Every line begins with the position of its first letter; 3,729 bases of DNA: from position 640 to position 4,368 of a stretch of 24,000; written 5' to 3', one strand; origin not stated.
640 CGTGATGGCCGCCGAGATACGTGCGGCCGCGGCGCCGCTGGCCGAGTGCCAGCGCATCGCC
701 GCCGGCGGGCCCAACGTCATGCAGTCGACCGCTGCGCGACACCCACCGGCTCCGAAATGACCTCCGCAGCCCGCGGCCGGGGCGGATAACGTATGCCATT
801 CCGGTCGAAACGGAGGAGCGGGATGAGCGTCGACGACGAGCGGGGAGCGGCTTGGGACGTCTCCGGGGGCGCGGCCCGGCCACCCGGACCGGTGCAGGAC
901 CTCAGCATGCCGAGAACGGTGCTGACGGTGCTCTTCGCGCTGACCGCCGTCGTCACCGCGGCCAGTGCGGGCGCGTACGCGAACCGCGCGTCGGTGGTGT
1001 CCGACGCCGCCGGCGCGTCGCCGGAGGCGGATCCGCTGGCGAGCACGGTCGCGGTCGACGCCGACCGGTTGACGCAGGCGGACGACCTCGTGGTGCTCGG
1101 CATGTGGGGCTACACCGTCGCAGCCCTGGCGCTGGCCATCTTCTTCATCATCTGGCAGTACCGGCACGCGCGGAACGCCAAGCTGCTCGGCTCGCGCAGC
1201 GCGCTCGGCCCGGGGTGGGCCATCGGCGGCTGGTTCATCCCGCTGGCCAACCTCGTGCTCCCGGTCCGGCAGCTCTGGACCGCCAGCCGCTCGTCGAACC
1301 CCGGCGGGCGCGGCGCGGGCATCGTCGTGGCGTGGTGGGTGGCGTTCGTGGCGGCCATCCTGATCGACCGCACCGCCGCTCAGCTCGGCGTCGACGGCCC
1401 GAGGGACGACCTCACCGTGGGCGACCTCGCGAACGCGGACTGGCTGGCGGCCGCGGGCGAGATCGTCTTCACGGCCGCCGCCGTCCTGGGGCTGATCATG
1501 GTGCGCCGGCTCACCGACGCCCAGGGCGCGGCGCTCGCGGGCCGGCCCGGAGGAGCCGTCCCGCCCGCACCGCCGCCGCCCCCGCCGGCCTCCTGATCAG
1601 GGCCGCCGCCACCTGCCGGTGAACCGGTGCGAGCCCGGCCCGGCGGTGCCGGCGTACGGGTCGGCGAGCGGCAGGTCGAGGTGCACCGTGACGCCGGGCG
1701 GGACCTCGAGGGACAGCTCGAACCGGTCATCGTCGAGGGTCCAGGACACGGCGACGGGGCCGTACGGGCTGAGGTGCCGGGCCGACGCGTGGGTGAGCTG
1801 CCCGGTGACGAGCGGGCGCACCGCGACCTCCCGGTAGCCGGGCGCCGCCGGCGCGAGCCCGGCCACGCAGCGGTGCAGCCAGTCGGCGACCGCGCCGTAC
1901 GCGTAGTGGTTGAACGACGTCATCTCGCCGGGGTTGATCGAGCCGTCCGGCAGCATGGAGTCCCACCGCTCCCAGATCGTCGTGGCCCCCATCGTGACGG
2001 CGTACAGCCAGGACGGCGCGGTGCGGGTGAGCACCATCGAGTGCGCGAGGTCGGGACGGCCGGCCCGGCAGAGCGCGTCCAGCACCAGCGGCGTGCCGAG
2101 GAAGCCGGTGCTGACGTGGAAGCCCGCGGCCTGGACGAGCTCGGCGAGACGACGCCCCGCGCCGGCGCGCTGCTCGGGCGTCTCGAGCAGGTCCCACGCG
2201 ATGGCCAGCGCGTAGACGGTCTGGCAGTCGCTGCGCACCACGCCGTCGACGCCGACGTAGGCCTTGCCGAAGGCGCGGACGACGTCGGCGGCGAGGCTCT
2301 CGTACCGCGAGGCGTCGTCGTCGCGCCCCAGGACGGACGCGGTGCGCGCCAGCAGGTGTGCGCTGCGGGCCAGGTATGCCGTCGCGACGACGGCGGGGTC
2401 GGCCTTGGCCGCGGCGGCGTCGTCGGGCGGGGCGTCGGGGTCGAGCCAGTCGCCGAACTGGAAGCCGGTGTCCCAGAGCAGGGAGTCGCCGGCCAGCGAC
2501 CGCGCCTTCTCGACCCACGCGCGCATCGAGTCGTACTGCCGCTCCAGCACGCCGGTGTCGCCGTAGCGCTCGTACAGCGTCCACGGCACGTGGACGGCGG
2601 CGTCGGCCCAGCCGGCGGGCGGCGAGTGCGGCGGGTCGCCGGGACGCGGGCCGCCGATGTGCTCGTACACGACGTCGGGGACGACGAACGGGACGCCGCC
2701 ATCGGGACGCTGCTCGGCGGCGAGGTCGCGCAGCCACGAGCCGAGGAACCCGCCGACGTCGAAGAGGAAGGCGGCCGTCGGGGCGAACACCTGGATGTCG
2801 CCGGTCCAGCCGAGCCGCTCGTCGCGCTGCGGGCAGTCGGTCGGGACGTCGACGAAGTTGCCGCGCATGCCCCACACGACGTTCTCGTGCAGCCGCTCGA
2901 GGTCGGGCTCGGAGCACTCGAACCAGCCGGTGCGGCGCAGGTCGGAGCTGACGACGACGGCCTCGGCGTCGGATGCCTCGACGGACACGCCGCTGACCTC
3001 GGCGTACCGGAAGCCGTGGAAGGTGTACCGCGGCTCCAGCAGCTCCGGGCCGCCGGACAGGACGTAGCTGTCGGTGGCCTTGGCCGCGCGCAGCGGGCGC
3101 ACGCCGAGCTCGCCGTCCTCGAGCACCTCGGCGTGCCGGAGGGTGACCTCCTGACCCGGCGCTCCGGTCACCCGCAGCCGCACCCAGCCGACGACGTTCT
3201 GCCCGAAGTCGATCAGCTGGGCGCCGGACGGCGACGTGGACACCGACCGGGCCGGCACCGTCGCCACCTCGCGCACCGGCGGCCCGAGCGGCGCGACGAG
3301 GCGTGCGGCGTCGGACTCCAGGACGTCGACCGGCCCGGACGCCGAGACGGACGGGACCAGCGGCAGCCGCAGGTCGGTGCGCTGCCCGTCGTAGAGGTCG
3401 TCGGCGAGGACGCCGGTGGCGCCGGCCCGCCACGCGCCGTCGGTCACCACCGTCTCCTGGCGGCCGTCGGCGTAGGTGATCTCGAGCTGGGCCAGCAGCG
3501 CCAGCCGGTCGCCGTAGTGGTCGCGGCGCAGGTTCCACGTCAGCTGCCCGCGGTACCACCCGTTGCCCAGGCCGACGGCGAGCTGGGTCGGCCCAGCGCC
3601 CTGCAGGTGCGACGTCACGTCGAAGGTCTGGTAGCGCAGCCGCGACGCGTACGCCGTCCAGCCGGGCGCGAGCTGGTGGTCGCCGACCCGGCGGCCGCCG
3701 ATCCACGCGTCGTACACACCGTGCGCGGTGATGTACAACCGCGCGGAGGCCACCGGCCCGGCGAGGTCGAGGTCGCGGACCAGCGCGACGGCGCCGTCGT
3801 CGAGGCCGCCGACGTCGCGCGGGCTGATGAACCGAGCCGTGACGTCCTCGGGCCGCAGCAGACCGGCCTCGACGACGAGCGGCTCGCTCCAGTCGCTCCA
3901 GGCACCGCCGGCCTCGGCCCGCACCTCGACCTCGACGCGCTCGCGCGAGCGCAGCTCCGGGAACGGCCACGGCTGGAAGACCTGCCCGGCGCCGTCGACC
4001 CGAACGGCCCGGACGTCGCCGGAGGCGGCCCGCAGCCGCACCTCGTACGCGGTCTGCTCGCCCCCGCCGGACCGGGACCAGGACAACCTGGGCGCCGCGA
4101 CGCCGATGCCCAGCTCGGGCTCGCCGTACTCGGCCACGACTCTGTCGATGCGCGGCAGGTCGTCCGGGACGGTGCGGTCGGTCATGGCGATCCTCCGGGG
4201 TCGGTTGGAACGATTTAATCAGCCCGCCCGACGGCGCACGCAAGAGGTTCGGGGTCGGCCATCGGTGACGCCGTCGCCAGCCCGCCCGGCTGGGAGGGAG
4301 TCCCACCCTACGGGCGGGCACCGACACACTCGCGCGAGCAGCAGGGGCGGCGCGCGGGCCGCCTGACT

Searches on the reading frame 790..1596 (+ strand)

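Call 8: search_protein_families(library=pfam, proteins=[window:790-1596:+], max_evalue=0.001)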
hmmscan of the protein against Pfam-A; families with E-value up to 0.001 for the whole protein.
window:790-1596:+ (268 aa): 1 family
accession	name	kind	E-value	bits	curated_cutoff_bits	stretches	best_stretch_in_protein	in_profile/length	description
PF14219.11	DUF4328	-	7.9e-25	87.8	27.2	1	86-242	2-165/166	Domain of unknown function (DUF4328)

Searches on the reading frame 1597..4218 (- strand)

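Call 8: search_protein_families(library=pfam, proteins=[window:1597-4218:-], max_evalue=0.001)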
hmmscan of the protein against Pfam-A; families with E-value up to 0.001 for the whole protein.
window:1597-4218:- (873 aa): 5 families
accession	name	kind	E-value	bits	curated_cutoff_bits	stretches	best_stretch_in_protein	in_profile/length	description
PF17389.8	Bac_rhamnosid6H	-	1.4e-126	422.8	24.5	1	428-785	1-339/339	Bacterial alpha-L-rhamnosidase 6 hairpin glycosidase domain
PF08531.16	Bac_rhamnosid_N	-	1.2e-43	149.3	25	1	156-317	3-170/172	Alpha-L-rhamnosidase N-terminal domain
PF05592.18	Bac_rhamnosid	-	5.5e-29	100.5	22.2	1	329-422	3-100/102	Bacterial alpha-L-rhamnosidase concanavalin-like domain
PF17390.7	Bac_rhamnosid_C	-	1.9e-19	69.7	22.1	1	787-855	1-69/78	Bacterial alpha-L-rhamnosidase C-terminal domain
PF25788.1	Ig_Rha78A_N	-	3.6e-18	66.2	27.4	1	26-121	3-104/105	Rha78A-like, N-terminal immunoglobulin domain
